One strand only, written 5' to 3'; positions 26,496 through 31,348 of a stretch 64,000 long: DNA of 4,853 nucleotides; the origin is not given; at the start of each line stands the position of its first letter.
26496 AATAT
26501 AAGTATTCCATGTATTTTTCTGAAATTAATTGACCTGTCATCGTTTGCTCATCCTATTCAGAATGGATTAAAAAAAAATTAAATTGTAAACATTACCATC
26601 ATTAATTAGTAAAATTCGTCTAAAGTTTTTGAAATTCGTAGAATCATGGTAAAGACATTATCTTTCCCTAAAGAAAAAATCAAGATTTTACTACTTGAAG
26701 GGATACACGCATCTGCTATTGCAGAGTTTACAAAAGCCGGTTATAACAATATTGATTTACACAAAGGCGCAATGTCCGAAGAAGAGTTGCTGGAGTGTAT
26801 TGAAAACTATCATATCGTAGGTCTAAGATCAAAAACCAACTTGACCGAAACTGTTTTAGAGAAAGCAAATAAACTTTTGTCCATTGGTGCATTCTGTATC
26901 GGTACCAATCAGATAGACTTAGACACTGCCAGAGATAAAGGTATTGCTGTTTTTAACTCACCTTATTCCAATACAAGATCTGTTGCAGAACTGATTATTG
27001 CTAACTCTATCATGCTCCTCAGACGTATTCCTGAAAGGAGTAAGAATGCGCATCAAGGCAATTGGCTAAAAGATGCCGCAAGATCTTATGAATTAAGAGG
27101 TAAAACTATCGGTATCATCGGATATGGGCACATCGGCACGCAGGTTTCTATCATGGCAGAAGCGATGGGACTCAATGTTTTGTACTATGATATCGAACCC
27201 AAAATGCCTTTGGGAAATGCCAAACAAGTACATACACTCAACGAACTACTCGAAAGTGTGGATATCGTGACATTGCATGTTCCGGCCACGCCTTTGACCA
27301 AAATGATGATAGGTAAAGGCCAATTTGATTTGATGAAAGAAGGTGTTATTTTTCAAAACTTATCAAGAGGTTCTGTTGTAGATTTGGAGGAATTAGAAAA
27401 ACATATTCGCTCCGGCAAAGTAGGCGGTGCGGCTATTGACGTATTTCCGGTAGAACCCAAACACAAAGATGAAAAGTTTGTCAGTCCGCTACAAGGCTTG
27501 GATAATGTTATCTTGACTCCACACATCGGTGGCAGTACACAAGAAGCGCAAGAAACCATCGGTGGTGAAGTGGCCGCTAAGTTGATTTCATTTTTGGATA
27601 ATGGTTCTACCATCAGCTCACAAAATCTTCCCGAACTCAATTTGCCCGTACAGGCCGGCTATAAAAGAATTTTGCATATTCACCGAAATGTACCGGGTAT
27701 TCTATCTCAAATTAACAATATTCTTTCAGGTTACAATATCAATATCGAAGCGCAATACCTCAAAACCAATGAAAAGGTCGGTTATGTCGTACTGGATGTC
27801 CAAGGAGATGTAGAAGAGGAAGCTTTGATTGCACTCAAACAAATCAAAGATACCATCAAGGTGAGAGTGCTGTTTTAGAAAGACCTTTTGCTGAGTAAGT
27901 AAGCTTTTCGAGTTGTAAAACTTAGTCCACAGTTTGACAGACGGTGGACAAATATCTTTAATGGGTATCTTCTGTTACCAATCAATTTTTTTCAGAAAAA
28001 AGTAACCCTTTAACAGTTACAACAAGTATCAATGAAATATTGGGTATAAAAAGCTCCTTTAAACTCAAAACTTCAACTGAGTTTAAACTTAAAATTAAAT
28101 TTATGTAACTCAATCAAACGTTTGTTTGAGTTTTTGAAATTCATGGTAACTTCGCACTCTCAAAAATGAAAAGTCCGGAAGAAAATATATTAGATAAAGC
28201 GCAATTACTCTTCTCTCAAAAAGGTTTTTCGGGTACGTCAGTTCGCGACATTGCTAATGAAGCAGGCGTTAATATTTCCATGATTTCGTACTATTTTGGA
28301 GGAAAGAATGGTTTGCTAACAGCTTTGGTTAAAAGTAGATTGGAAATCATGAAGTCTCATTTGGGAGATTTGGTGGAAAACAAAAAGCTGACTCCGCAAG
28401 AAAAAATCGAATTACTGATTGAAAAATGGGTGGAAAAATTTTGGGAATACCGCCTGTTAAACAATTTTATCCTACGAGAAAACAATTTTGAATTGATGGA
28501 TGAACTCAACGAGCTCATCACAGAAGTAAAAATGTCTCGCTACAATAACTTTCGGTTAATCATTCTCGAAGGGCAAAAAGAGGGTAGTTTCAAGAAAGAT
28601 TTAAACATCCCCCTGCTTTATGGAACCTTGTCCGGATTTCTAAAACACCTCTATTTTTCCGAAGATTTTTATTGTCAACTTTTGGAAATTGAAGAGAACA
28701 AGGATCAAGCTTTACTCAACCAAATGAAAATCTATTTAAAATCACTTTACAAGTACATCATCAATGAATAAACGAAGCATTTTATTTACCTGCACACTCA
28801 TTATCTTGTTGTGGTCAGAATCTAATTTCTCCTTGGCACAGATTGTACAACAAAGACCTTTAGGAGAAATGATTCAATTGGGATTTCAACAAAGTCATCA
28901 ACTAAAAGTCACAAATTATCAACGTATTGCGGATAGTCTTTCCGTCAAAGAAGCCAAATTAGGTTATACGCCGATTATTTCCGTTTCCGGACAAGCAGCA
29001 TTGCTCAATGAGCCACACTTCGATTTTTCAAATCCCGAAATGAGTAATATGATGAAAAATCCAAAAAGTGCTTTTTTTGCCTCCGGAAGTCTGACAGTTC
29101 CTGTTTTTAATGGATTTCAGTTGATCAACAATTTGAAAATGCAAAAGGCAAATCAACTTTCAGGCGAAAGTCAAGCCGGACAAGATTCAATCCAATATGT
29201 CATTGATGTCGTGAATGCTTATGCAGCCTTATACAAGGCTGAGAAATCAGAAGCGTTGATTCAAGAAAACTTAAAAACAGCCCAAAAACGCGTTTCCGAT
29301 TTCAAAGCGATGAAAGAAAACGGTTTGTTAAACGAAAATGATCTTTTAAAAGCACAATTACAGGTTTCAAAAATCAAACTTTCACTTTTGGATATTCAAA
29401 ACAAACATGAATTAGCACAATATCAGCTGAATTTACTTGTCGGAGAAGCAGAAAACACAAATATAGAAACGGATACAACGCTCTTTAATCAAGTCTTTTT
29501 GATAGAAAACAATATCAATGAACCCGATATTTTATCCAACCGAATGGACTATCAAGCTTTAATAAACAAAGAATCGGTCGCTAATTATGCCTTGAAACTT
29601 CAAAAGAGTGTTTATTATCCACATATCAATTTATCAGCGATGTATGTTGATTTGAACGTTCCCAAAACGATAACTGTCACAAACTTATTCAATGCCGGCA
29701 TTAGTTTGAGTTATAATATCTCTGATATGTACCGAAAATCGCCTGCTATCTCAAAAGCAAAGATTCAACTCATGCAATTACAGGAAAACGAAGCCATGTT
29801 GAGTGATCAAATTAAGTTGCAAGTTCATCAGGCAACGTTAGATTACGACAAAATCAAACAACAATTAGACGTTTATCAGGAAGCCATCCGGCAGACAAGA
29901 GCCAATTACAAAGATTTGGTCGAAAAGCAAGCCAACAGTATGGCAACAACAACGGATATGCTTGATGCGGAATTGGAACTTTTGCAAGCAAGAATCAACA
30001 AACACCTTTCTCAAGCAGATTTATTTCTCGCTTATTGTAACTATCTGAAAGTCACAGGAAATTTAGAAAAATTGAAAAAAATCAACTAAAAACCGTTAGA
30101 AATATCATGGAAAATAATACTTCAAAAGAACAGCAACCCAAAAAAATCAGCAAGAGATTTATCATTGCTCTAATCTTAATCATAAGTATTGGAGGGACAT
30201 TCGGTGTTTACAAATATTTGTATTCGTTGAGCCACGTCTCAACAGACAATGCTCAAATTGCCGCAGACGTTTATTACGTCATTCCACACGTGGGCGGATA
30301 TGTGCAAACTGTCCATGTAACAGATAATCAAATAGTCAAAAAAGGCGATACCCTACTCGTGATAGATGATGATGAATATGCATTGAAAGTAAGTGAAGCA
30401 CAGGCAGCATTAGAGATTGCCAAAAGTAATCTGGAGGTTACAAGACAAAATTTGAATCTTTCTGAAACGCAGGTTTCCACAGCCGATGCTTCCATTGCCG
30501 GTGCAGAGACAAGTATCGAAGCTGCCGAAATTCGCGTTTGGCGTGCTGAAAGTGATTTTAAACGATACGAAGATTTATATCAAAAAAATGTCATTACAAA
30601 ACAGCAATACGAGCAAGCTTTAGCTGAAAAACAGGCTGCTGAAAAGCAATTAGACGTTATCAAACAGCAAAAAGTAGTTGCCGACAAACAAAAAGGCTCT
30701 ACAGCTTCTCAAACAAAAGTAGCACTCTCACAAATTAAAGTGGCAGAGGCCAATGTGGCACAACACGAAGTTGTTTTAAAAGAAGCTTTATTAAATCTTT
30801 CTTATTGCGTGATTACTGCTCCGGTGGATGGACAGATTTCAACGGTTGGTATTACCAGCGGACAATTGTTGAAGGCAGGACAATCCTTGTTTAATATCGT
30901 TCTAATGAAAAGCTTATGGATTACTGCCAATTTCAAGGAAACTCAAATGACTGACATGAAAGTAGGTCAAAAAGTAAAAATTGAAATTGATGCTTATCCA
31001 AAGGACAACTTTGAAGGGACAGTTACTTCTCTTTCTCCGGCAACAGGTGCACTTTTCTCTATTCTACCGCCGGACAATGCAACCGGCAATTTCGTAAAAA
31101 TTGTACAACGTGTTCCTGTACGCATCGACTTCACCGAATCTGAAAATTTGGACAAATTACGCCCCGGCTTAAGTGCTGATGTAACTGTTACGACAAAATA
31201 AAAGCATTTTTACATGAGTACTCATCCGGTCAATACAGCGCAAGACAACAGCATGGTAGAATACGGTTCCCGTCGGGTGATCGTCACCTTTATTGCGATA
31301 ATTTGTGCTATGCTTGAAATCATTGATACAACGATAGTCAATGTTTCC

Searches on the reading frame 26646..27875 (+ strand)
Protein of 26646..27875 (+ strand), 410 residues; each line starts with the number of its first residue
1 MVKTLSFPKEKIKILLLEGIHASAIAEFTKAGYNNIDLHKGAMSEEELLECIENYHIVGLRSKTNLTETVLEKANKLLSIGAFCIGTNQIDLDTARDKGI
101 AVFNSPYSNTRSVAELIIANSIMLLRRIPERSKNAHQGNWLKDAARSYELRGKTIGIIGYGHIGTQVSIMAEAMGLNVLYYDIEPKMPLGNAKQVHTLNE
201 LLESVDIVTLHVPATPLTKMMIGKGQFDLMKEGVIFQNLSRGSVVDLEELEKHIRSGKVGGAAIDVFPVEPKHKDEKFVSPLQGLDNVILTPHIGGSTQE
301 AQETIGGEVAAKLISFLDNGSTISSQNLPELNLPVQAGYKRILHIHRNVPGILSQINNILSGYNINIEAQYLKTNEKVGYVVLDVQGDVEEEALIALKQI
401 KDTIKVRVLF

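Call 6: search_protein_families(library=pfam, proteins=[window:26646-27875:+])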
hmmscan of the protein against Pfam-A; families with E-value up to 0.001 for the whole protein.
window:26646-27875:+ (410 aa): 6 families
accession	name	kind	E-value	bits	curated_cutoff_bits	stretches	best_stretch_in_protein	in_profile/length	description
PF02826.25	2-Hacid_dh_C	-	3.7e-49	166.9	25.1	1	121-295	4-178/178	D-isomer specific 2-hydroxyacid dehydrogenase, NAD binding domain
PF00389.36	2-Hacid_dh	-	4.8e-33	114.1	24.6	1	14-324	1-131/134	D-isomer specific 2-hydroxyacid dehydrogenase, catalytic domain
PF22629.2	ACT_AHAS_ss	-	4.2e-14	52.9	27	1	342-405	1-67/67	AHAS small subunit-like ACT domain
PF03446.21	NAD_binding_2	-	1.6e-05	25.4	21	1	154-256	1-109/161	NAD binding domain of 6-phosphogluconate dehydrogenase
PF00670.27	AdoHcyase_NAD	-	2.5e-05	24.9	27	1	150-252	21-123/162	S-adenosyl-L-homocysteine hydrolase, NAD binding domain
PF01842.31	ACT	-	0.00037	20.7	27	0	347-377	8-38/66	ACT domain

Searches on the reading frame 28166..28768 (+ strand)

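Call 6: search_protein_families(library=pfam, proteins=[window:28166-28768:+])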
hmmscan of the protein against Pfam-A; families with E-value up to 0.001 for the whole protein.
window:28166-28768:+ (201 aa): 1 family
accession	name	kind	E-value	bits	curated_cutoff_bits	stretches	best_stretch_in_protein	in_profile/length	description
PF00440.29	TetR_N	-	3.6e-14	52.7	24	1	8-54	1-47/47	Bacterial regulatory proteins, tetR family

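Call 15: search_protein_families(library=ncbifam, proteins=[window:28166-28768:+])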
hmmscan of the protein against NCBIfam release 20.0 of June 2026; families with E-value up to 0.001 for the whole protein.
window:28166-28768:+ (201 aa): 19 families
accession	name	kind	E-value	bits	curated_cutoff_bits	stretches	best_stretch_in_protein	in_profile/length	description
NF037937.1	septum_RefZ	equivalog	4.3e-26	92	180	1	6-182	2-178/195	forespore capture DNA-binding protein RefZ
NF053516.1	TranRepPrsAVib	equivalog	1.3e-13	51.2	300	1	5-78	8-81/208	TetR family transcriptional repressor PsrA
NF053878.1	FATransRegFadRBac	equivalog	1.7e-12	47.5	200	1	6-155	6-157/190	fatty acid metabolism transcriptional regulator FadR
NF001978.0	PRK00767.1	equivalog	1.4e-11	44.5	118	1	15-86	21-92/197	transcriptional regulator BetI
TIGR03384.1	betaine_BetI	equivalog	2.5e-11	43.6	201.3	1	16-86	21-90/189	choline-binding transcriptional repressor BetI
TIGR03613.1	RutR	equivalog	1.2e-09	38.4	368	1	5-90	10-93/202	pyrimidine utilization regulatory protein R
NF011584.0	PRK15008.1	equivalog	4.2e-08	33.3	230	1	6-84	21-97/212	HTH-type transcriptional regulator RutR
NF007949.0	PRK10668.1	equivalog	7.4e-08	32.1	271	1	6-69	14-73/216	multidrug efflux transporter transcriptional repressor AcrR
NF008587.1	PRK11552.1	equivalog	9e-07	28.8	365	1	12-71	16-74/213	transcriptional regulator CecR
TIGR03968.1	mycofact_TetR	equivalog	2.6e-06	27.2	224.9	1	6-133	12-131/190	mycofactocin system transcriptional regulator MftR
NF051852.1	efflux_TF_MtrR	exception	6.5e-06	26.1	280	1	6-146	13-157/205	multidrug efflux system transcriptional repressor MtrR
NF050111.1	TransRegSACE7040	equivalog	2.5e-05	24.3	250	1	6-89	4-86/186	SACE_7040 family transcriptional regulator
NF041196.1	ScbR_bind_reg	equivalog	5.6e-05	23.4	150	1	6-83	9-86/191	ScbR family autoregulator-binding transcription factor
NF007430.0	PRK09975.1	equivalog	0.00016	20.9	274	1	7-162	15-177/220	acrEF/envCD operon transcriptional regulator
NF011572.0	PRK14996.1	equivalog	0.0003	20.7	144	1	5-145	10-145/192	TetR family transcriptional regulator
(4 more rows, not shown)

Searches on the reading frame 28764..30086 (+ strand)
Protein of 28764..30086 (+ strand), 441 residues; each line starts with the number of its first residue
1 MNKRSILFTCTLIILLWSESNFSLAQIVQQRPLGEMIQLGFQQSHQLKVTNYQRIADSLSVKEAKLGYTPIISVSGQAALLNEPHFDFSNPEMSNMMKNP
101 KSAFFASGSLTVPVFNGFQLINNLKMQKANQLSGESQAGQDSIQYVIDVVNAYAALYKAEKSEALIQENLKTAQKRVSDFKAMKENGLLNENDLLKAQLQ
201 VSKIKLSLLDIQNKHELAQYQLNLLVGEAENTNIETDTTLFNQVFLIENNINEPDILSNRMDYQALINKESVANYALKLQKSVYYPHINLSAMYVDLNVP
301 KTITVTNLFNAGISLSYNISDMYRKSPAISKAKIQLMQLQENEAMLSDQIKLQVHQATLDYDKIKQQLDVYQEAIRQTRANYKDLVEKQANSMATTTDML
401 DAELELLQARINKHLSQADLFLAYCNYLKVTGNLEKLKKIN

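Call 6: search_protein_families(library=pfam, proteins=[window:28764-30086:+])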
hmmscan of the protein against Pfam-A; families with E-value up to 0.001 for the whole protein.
window:28764-30086:+ (441 aa): 2 families
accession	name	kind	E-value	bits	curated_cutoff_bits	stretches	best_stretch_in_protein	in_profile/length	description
PF02321.23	OEP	-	5.8e-43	147.3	22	2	257-432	9-187/187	Outer membrane efflux protein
PF08416.19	PTB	-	0.00022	21.7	27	1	170-226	18-71/131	Phosphotyrosine-binding domain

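Call 15: search_protein_families(library=ncbifam, proteins=[window:28764-30086:+])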
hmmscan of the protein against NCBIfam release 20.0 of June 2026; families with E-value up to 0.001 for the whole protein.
window:28764-30086:+ (441 aa): 2 families
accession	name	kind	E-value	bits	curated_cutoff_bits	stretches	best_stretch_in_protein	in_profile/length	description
TIGR01844.1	type_I_sec_TolC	subfamily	8.9e-20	71.1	225.15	1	30-438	2-404/414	TolC family outer membrane protein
TIGR01845.1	outer_NodT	subfamily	1.9e-11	43.5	210.05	1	143-294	165-317/460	efflux transporter outer membrane subunit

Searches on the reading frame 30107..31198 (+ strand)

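Call 6: search_protein_families(library=pfam, proteins=[window:30107-31198:+])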
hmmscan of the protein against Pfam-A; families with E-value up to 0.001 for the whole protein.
window:30107-31198:+ (364 aa): 5 families
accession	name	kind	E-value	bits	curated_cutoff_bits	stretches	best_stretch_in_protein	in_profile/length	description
PF16576.10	HlyD_D23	-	1e-19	71.1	30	1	166-312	61-187/214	Barrel-sandwich domain of CusB or HlyD membrane-fusion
PF13437.12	HlyD_3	-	2e-17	64.3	22.2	1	235-354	1-106/106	HlyD family secretion protein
PF00529.27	CusB_dom_1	-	5.5e-12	46.2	26.5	1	72-363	12-89/89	Cation efflux system protein CusB domain 1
PF13533.13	Biotin_lipoyl_2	-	1e-09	38.4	29.8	1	61-87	6-32/32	Biotin-lipoyl like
PF00364.28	Biotin_lipoyl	-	8e-06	26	22.1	0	235-264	44-73/73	Biotin-requiring enzyme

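Call 15: search_protein_families(library=ncbifam, proteins=[window:30107-31198:+])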
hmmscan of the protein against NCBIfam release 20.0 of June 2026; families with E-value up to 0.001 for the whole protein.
window:30107-31198:+ (364 aa): 23 families
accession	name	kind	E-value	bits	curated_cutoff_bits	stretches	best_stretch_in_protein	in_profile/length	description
TIGR00998.1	8a0101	subfamily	2.3e-75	253.6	390.8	1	12-361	2-334/334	EmrA/EmrK family multidrug efflux transporter periplasmic adaptor subunit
NF011715.0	PRK15136.1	equivalog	3.8e-55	187.1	563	1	7-363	12-347/390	multidrug efflux MFS transporter periplasmic adaptor subunit EmrA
NF007785.0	PRK10476.1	equivalog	1.1e-53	182.3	376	1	11-362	6-341/347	multidrug transporter subunit MdtN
TIGR01730.1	RND_mfp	subfamily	9.2e-36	123.4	94.9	3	196-314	97-215/322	efflux RND transporter periplasmic adaptor subunit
NF007850.1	PRK10559.1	equivalog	1.2e-27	96.8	400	2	162-363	70-280/303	p-hydroxybenzoic acid efflux pump subunit AaeA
NF002939.0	PRK03598.1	equivalog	4.6e-27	95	393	1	60-312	49-283/332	secretion protein HlyD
TIGR01843.1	type_I_hlyD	subfamily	2.2e-19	69.8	208.65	1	103-314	132-356/422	HlyD family type I secretion periplasmic adaptor subunit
TIGR02971.1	heterocyst_DevB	subfamily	1.9e-16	60.4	129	1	66-313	27-282/327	ABC exporter membrane fusion protein, DevB family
NF000272.2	OqxA_adapt_sub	exception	9.3e-16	57.8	835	2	46-126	57-138/391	multidrug efflux RND transporter periplasmic adaptor subunit OqxA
NF045904.1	RND-peri-MexE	equivalog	1e-15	57.5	714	2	201-265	139-203/390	multidrug efflux RND transporter periplasmic adaptor subunit MexE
TIGR00999.1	8a0102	subfamily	1.9e-15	56.7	319.3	1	202-313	62-171/271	CzcB/NccB family metal efflux transporter periplasmic adaptor subunit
NF008606.0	PRK11578.1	equivalog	1.3e-13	50.9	342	1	166-312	113-265/371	macrolide transporter subunit MacA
NF038010.1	ABC_adapt_DarC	equivalog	4.8e-13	48.6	450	1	61-347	78-343/417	darobactin export ABC transporter periplasmic adaptor subunit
NF008589.1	PRK11556.1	equivalog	1.9e-09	36.9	391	2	51-121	80-150/392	MdtA/MuxA family multidrug efflux RND transporter periplasmic adaptor subunit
NF033138.2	RND-peri-MexC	equivalog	2.1e-08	33.7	625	1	205-268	143-206/375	MexC family multidrug efflux RND transporter periplasmic adaptor subunit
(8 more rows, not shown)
